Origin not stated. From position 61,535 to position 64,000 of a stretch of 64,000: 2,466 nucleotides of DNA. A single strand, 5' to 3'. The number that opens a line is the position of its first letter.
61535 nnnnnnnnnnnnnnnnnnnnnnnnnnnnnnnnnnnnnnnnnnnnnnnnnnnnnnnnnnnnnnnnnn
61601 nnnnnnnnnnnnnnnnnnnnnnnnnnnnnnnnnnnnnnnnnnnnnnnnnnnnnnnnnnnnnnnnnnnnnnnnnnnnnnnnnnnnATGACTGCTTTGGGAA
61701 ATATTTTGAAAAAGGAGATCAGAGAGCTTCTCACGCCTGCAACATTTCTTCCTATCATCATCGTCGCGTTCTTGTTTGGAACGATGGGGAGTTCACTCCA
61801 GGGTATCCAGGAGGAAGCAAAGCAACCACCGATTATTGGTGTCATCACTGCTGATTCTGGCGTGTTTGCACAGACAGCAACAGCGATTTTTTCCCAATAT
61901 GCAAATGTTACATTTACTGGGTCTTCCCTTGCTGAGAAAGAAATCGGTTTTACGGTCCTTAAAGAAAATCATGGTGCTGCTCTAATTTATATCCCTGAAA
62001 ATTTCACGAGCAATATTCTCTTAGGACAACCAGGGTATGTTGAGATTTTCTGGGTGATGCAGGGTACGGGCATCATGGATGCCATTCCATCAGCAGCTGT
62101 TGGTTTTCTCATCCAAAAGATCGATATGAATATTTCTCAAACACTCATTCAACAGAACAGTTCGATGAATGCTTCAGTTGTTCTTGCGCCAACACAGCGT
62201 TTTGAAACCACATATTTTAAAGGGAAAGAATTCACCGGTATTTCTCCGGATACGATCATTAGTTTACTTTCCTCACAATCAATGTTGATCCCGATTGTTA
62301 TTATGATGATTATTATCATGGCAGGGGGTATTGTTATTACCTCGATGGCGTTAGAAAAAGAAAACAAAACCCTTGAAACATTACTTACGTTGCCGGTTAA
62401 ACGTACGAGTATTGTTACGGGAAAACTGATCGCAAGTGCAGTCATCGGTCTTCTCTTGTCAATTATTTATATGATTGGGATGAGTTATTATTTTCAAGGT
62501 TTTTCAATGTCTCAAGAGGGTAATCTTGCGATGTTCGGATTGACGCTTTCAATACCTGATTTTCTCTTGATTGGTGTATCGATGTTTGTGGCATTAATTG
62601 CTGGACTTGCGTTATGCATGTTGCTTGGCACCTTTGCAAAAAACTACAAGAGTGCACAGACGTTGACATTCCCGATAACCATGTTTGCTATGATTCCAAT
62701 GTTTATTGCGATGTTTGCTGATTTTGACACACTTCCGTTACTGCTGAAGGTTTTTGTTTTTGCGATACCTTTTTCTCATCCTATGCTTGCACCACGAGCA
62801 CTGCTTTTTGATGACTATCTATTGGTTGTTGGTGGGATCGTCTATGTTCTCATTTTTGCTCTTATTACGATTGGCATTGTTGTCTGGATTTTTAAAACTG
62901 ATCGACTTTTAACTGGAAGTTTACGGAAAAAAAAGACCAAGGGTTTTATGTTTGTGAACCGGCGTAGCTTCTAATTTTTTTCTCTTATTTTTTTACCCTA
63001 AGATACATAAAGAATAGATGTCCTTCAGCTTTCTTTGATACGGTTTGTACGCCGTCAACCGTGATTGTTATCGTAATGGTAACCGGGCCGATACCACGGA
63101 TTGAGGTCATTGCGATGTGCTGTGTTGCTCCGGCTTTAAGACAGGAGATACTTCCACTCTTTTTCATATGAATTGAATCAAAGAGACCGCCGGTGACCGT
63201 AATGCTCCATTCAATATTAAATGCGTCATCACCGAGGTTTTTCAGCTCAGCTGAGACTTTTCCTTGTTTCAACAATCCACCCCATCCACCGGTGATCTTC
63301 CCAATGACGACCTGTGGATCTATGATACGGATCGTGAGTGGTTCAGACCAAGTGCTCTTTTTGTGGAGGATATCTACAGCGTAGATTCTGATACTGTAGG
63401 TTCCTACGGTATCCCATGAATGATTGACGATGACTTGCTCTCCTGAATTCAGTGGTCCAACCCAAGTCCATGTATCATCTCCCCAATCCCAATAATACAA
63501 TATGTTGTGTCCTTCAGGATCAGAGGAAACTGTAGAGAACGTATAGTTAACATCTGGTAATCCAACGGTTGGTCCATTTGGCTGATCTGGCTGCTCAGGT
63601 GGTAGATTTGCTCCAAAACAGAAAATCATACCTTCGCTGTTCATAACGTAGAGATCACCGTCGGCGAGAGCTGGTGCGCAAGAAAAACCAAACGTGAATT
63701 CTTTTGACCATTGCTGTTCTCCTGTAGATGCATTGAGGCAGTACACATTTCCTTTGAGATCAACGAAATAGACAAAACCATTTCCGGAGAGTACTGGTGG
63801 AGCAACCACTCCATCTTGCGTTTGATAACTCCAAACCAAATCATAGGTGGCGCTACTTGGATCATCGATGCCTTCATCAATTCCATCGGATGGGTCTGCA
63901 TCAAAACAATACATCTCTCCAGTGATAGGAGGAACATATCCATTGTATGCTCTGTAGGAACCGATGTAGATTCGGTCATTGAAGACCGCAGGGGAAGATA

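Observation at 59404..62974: Compact 8-gene operon: membrane-YbjQ-membrane-ZnR-ZnR-YbjQ-ABC ATPase-ABC2 permease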

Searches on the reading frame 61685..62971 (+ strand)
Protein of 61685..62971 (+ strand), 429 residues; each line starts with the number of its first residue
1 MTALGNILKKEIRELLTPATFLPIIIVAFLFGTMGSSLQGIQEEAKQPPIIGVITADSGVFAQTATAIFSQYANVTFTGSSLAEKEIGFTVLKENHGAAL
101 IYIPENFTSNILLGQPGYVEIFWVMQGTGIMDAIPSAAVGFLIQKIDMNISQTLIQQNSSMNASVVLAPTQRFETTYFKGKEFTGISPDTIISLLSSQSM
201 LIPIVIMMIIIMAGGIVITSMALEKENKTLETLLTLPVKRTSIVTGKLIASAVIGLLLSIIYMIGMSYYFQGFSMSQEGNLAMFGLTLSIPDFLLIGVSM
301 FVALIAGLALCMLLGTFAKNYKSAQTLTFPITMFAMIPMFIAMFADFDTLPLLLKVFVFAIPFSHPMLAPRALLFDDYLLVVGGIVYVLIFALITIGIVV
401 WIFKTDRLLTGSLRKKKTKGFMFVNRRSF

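Call 5: search_protein_families(library=pfam, proteins=[window:61685-62971:+], max_evalue=0.1)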
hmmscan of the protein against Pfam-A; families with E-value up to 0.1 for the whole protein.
window:61685-62971:+ (429 aa): 5 families
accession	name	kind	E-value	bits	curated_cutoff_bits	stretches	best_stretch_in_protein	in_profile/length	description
PF12698.13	ABC2_membrane_3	-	1.1e-31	110.7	31.6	1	20-400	8-346/347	ABC-2 family transporter protein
PF12679.13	ABC2_membrane_2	-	5.3e-21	75.6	27.2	1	6-406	2-281/283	ABC-2 family transporter protein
PF01061.29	ABC2_membrane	-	8.9e-11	42.2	26.9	1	195-374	38-210/211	ABC-2 type transporter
PF12730.13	ABC2_membrane_4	-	3e-08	34.3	27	1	173-332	28-176/179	ABC-2 family transporter protein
PF13346.12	ABC2_membrane_5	-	0.0015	18.6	25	1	194-400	28-201/205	ABC-2 family transporter protein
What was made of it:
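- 61685..62974 (+): ABC-2 permease, 429 aa, with a large extracytoplasmic loop. Pfam ABC2_membrane_3 1e-31 (call 5).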

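Call 6: search_protein_families(library=ncbifam, proteins=[window:61685-62971:+], max_evalue=0.1)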
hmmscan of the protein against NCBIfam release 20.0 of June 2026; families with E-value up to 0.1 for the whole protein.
window:61685-62971:+ (429 aa): 3 families
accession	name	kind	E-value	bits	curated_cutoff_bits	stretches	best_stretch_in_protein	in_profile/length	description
NF041647.1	ABC_perm_CPBP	equivalog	7.2e-24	84.5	435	1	199-416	190-405/636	ABC transporter permease subunit/CPBP intramembrane protease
TIGR01248.1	drrC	subfamily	0.0012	19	165.65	1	219-306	10-93/152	daunorubicin resistance protein C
TIGR03861.1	phenyl_ABC_PedC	subfamily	0.049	13.3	241.35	1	196-376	57-223/253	alcohol ABC transporter, permease protein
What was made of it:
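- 61685..62974 (+): The best NCBIfam match is the permease part of a permease/CPBP-protease fusion (call 6).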

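Call 10: find_encoding_contigs(protein=window:61685-62971:+, flank=10000, max_places=6)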
Protein window:61685-62971:+ (429 aa): no gene with exactly this product is on record in the collection.
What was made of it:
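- Tried and rejected: Exact look-up of the window's permease failed (call 10).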

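Call 11: find_homologous_proteins(query=window:61685-62971:+, max_evalue=1e-10)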
Query window:61685-62971:+ (429 aa): 2864 proteins with E <= 1e-10 among 8000 candidates; the best 120 are listed.
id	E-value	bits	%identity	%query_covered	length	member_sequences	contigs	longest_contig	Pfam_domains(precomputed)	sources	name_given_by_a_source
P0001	1.4e-265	898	100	100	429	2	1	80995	PF12679.14,PF01061.30,PF12730.14,PF12698.14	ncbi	ncbi:MAG: ABC transporter permease [Candidatus Thermoplasmatota archaeon]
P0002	4.0e-202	690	75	100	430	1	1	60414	PF12679.14,PF01061.30,PF12730.14,PF12698.14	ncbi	-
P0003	2.6e-183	628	70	97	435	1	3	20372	PF12679.14,PF01061.30,PF12730.14,PF12698.14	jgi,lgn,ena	-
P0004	1.2e-182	625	69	97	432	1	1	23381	PF12679.14,PF01061.30,PF12730.14,PF12698.14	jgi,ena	-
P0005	3.8e-182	624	69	97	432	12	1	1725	PF12679.14,PF01061.30,PF12730.14,PF12698.14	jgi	jgi:ABC-2 type transport system permease protein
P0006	6.9e-182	623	70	97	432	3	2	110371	PF12679.14,PF01061.30,PF12730.14,PF12698.14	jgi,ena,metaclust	metaclust:\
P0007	6.0e-180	617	68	100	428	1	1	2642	PF12679.14,PF01061.30,PF12730.14,PF12698.14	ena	-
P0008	1.8e-179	615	67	100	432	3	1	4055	PF12679.14,PF01061.30,PF09847.17,PF12730.14,PF12698.14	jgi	-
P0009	2.5e-179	614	69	96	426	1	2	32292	PF12679.14,PF01061.30,PF12730.14,PF12698.14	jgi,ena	-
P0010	9.7e-179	613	67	100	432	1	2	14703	PF13346.13,PF12679.14,PF01061.30,PF12730.14,PF12698.14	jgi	-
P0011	1.4e-177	609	68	98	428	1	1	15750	PF12679.14,PF01061.30,PF12730.14,PF12698.14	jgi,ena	-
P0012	1.4e-176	605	67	97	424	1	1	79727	PF12679.14,PF01061.30,PF12730.14,PF12698.14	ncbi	ncbi:MAG: ABC transporter permease [Methanobacteriota archaeon]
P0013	1.6e-176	605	66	100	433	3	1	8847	PF12679.14,PF01061.30,PF12730.14,PF12698.14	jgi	-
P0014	1.7e-176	605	66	99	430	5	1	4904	PF12679.14,PF01061.30,PF12730.14,PF12698.14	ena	-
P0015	1.8e-176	605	66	100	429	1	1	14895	PF12679.14,PF01061.30,PF09847.17,PF12730.14,PF12698.14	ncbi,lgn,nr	ncbi:MAG: ABC transporter permease [Candidatus Thermoplasmatota archaeon]|nr:ABC transporter permeas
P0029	1.1e-173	596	65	100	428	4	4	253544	PF12679.14,PF01061.30,PF12730.14,PF12698.14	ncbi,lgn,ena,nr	ncbi:MAG: ABC transporter permease [Thermoplasmata archaeon]|nr:ABC transporter permease [Thermoplas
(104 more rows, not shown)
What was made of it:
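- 61685..62974 (+): There are 2864 relatives (call 11).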

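Call 12: find_encoding_contigs(protein=P0001, flank=10000, max_places=2)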
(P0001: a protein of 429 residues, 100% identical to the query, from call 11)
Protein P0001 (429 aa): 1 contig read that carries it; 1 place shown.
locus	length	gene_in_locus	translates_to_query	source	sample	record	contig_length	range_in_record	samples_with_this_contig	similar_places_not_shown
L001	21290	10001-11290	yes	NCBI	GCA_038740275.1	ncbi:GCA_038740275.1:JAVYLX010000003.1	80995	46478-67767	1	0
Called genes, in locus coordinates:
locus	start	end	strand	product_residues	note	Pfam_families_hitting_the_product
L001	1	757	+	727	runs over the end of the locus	-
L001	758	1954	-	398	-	PF01266:DAO (faint), PF01494:FAD_binding_3, PF03486:HI0933_like (faint), PF04820:Trp_halogenase (faint), PF05834:Lycopene_cycl, PF07992:Pyr_redox_2, PF22578:GGR_cat (weak)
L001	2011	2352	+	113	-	PF19023:DUF5749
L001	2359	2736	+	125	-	PF01981:PTH2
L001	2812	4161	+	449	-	PF00206:Lyase_1, PF10397:ADSL_C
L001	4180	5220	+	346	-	PF00579:tRNA-synt_1b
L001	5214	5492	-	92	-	-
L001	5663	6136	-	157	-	-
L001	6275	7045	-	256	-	-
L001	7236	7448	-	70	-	-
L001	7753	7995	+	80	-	-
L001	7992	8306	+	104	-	PF01906:YbjQ_1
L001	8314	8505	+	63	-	-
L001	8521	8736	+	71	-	-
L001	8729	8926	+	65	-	PF25208:DUF7838 (faint)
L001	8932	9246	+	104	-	PF01906:YbjQ_1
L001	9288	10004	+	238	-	PF00005:ABC_tran, PF13304:AAA_21 (weak)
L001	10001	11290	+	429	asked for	PF12679:ABC2_membrane_2, PF12698:ABC2_membrane_3, PF01061:ABC2_membrane, PF12730:ABC2_membrane_4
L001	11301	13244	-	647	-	PF13360:PQQ_2 (weak), PF01011:PQQ (faint), PF13360:PQQ_2, PF13570:Beta-prop_ACSF4, PF13360:PQQ_2, PF13570:Beta-prop_ACSF4 (weak), PF00801:PKD (weak)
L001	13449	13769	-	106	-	PF02452:PemK_toxin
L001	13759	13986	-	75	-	PF24434:DUF7557 (weak)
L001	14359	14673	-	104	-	PF00338:Ribosomal_S10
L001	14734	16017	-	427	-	PF00009:GTP_EFTU, PF01926:MMR_HSR1 (faint), PF03144:GTP_EFTU_D2, PF14578:GTP_EFTU_D4 (faint), PF03143:GTP_EFTU_D3, PF22594:GTP-eEF1A_C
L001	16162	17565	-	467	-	PF02878:PGM_PMM_I, PF02879:PGM_PMM_II, PF02880:PGM_PMM_III, PF00408:PGM_PMM_IV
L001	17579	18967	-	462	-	PF02878:PGM_PMM_I, PF02879:PGM_PMM_II, PF02880:PGM_PMM_III, PF00408:PGM_PMM_IV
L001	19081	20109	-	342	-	PF00483:NTP_transferase, PF12804:NTP_transf_3, PF24894:Hexapep_GlmU, PF25084:LbH_EIF2B, PF25087:GMPPB_C, PF00132:Hexapep (weak)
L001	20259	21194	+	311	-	PF00656:Peptidase_C14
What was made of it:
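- A PemK/antitoxin pair lies nearby in the same genome (call 12).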

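Call 13: find_encoding_contigs(protein=P0002, flank=10000, max_places=2)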
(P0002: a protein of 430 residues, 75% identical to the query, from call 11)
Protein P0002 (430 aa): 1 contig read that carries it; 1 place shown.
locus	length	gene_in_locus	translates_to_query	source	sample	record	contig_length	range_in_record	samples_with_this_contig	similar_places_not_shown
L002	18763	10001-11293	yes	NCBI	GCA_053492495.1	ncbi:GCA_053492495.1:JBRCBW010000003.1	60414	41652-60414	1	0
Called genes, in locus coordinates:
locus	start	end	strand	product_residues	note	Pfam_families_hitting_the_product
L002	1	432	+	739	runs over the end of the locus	-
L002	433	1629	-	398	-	PF01266:DAO (faint), PF03486:HI0933_like (faint), PF04820:Trp_halogenase (faint), PF05834:Lycopene_cycl (faint), PF07992:Pyr_redox_2 (faint), PF12831:FAD_oxidored (faint), PF01494:FAD_binding_3, PF22578:GGR_cat (weak), +1 more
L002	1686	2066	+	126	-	PF19023:DUF5749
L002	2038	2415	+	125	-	PF01981:PTH2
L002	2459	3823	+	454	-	PF00206:Lyase_1, PF10397:ADSL_C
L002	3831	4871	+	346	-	PF00579:tRNA-synt_1b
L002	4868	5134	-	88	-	-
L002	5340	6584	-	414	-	-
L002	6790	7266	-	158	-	-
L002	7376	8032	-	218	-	-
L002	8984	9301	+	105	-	-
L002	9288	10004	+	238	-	PF00005:ABC_tran, PF13304:AAA_21 (weak)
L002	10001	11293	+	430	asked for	PF12679:ABC2_membrane_2, PF12698:ABC2_membrane_3, PF12730:ABC2_membrane_4, PF01061:ABC2_membrane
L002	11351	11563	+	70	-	-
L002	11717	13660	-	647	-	PF13360:PQQ_2, PF01011:PQQ (faint), PF13360:PQQ_2, PF13570:Beta-prop_ACSF4, PF13360:PQQ_2, PF13570:Beta-prop_ACSF4, PF00801:PKD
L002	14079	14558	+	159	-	-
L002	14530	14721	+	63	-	PF26477:DUF8150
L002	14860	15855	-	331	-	-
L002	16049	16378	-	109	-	PF02452:PemK_toxin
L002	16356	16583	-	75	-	PF24434:DUF7557 (weak)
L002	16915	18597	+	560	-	-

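Call 14: find_encoding_contigs(protein=P0029, flank=10000, max_places=3)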
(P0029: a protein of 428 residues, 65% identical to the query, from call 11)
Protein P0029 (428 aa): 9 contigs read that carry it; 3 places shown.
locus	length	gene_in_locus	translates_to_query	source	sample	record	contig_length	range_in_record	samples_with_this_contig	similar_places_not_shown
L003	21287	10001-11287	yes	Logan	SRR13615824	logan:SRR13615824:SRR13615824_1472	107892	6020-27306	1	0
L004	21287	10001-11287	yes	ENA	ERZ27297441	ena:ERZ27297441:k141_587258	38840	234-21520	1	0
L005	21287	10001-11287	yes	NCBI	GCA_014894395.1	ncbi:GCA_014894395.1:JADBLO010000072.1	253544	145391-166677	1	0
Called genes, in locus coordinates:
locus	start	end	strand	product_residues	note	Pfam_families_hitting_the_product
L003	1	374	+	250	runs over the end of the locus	PF12483:GIDE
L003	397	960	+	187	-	PF04011:LemA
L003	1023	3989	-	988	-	PF01364:Peptidase_C25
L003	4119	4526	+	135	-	-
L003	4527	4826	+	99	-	-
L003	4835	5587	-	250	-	PF01255:Prenyltransf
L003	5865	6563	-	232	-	PF03130:HEAT_PBS (faint)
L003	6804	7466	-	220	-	-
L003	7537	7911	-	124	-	-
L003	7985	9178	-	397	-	PF07690:MFS_1, PF00083:Sugar_tr, PF07690:MFS_1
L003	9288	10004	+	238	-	PF00005:ABC_tran, PF13304:AAA_21 (weak)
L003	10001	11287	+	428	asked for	PF12679:ABC2_membrane_2, PF12698:ABC2_membrane_3, PF01061:ABC2_membrane, PF12730:ABC2_membrane_4 (weak)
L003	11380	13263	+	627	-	PF04015:DUF362 (weak), PF17957:Big_7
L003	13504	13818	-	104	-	PF00338:Ribosomal_S10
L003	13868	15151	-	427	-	PF00009:GTP_EFTU, PF01926:MMR_HSR1 (faint), PF03144:GTP_EFTU_D2, PF03143:GTP_EFTU_D3, PF22594:GTP-eEF1A_C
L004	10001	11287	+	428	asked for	PF12679:ABC2_membrane_2, PF12698:ABC2_membrane_3, PF01061:ABC2_membrane, PF12730:ABC2_membrane_4 (weak)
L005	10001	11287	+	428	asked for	PF12679:ABC2_membrane_2, PF12698:ABC2_membrane_3, PF01061:ABC2_membrane, PF12730:ABC2_membrane_4 (weak)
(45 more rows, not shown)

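Call 42: search_solved_structures(query=window:61685-62971:+, max_evalue=0.01)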
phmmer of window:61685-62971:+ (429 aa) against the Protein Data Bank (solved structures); distinct sequences matched with E-value up to 0.01: 1.
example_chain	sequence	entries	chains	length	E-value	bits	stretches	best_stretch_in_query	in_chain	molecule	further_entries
3cni_A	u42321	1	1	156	6e-16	61.7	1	51-198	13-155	Putative ABC type-2 transporter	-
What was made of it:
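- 61685..62974 (+): The loop matches PDB 3CNI at 6e-16 (call 42).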

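Call 43: search_protein_families(library=padloc, proteins=[L001:7992-8303:+, window:61685-62971:+], max_evalue=0.01)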
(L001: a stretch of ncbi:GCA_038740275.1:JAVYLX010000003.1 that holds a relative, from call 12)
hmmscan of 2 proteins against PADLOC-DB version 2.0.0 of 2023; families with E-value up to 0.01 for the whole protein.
L001:7992-8303:+ (104 aa): 0 families

window:61685-62971:+ (429 aa): 0 families

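Call 63: search_protein_families(library=pfam, proteins=[L001:13762-13986:-], max_evalue=0.1)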
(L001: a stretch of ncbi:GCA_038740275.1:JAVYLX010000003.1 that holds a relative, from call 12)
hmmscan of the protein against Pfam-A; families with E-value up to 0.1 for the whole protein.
L001:13762-13986:- (75 aa): 2 families
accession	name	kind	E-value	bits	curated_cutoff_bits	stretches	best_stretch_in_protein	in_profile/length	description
PF24434.1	DUF7557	-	6.7e-07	29.1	25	1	5-39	2-35/45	Family of unknown function (DUF7557)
PF01232.29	Mannitol_dh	-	0.019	15.4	27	1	3-59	26-83/199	Mannitol dehydrogenase Rossmann domain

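Call 83: find_related_loci(query=window:61685-62971:+, collection=metagenome_contigs, flank=5000)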
Query window:61685-62971:+ (429 aa) in metagenome_contigs; peptide patterns used: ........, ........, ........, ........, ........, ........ (x = any residue, [..] = any of these).
309 stretches matched a pattern; 75 encode a relative of the query (tblastn E <= 1e-3); 75 distinct loci.
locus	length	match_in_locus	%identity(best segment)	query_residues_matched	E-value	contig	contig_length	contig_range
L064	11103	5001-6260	70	1-417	0e+0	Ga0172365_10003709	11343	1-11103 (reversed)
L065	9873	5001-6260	70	1-417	0e+0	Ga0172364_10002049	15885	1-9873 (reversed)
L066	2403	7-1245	69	1-413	0e+0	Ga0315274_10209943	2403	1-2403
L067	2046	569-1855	66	1-427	0e+0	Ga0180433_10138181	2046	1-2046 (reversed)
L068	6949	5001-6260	68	1-420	0e+0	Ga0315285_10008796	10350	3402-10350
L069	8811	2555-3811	68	1-417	0e+0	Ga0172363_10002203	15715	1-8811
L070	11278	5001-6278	65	1-429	4e-178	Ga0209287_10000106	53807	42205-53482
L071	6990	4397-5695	65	1-429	3e-178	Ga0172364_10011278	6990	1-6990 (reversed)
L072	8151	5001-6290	64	1-427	2e-177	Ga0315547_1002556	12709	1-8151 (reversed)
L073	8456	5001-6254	65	1-417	1e-176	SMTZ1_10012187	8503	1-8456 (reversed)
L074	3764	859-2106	66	1-415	0e+0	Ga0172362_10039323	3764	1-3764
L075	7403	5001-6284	64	1-427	3e-175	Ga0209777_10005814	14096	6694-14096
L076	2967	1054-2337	64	1-427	0e+0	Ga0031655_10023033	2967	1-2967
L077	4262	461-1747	64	1-425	0e+0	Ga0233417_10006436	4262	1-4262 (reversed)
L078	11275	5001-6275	63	1-428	8e-175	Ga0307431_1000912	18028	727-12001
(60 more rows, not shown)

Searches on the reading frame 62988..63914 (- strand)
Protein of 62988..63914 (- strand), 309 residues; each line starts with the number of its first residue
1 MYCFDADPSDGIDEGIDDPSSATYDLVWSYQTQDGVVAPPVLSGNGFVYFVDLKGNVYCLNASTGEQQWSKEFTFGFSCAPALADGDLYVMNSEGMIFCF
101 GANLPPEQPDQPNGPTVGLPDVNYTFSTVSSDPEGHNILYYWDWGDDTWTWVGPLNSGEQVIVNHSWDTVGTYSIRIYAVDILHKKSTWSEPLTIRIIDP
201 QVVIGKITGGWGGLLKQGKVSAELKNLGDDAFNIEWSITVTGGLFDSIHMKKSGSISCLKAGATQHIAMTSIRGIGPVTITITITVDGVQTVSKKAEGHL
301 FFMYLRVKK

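Call 5: search_protein_families(library=pfam, proteins=[window:62988-63914:-], max_evalue=0.1)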
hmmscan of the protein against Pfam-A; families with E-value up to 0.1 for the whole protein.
window:62988-63914:- (309 aa): 4 families
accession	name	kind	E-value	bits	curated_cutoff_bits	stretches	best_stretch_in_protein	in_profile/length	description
PF13570.13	Beta-prop_ACSF4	-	2.8e-10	40.6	133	1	23-100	122-200/329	Beta-alanine-activating enzyme, beta-propeller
PF13360.13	PQQ_2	-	7.5e-08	32.7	27.6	1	26-95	15-83/233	Outer membrane protein assembly factor BamB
PF00801.26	PKD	-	2.5e-07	31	23.5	1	115-181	8-67/80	PKD domain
PF18911.6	PKD_4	-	0.00027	21.3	27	1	125-179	21-68/85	PKD domain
